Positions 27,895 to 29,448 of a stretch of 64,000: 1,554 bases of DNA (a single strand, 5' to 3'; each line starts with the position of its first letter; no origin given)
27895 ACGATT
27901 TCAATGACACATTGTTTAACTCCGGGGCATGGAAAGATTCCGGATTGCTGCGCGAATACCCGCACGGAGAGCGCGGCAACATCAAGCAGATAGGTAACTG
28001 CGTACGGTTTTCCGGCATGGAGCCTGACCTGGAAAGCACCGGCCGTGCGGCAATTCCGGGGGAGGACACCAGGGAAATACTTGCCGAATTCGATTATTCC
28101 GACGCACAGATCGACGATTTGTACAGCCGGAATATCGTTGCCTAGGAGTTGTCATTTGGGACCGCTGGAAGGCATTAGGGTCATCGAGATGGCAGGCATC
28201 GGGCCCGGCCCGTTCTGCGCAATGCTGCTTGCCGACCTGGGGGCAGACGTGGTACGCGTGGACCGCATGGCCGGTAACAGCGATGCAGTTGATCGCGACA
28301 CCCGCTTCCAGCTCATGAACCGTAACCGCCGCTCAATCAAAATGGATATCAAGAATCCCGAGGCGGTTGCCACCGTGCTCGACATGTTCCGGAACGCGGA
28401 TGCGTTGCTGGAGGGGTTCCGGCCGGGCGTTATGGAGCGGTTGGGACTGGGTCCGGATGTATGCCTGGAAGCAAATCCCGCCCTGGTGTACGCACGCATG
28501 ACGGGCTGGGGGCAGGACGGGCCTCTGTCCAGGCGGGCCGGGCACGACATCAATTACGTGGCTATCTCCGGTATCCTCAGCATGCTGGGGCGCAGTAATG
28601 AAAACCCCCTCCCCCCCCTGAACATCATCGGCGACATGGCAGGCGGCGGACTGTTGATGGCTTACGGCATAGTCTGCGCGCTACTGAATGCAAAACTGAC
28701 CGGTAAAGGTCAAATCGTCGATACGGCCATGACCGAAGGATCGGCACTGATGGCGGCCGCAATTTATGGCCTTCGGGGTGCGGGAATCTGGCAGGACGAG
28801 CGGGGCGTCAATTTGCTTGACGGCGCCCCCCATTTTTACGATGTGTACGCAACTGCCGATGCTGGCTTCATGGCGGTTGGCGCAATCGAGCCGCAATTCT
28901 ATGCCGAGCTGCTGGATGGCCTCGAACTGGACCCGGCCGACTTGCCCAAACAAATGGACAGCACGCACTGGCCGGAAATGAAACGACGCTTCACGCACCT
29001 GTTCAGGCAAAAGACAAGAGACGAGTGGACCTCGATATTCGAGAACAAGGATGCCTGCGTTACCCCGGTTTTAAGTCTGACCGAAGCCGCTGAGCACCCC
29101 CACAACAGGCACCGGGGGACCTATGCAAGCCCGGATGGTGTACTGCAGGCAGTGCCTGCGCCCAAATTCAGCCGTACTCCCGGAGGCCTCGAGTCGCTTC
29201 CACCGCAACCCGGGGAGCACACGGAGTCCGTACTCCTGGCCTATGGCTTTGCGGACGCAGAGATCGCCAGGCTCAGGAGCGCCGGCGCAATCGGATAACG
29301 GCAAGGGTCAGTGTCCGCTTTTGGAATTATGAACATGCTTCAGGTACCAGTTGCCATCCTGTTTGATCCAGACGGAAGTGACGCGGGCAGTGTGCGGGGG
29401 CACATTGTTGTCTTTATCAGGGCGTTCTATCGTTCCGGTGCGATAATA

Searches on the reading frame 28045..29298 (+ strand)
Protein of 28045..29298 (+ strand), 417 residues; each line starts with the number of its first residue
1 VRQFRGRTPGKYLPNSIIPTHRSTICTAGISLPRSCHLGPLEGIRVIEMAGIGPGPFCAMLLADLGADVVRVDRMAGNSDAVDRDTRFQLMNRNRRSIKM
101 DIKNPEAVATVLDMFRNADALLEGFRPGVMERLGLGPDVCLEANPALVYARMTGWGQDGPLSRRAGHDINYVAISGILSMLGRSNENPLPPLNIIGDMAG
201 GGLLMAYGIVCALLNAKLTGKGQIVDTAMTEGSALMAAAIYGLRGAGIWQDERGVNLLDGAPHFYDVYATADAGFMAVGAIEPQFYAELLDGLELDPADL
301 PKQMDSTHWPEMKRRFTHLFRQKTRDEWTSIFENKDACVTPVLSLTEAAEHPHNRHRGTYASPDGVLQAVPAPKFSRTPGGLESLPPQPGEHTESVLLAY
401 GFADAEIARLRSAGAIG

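Call 57: search_protein_families(library=pfam, proteins=[window:28045-29298:+], max_evalue=0.01)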
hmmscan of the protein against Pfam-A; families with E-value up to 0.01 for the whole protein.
window:28045-29298:+ (417 aa): 1 family
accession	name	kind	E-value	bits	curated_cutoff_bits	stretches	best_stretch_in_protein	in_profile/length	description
PF02515.22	CoA_transf_3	-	9.4e-85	285.3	23.3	1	41-393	1-366/366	CoA-transferase family III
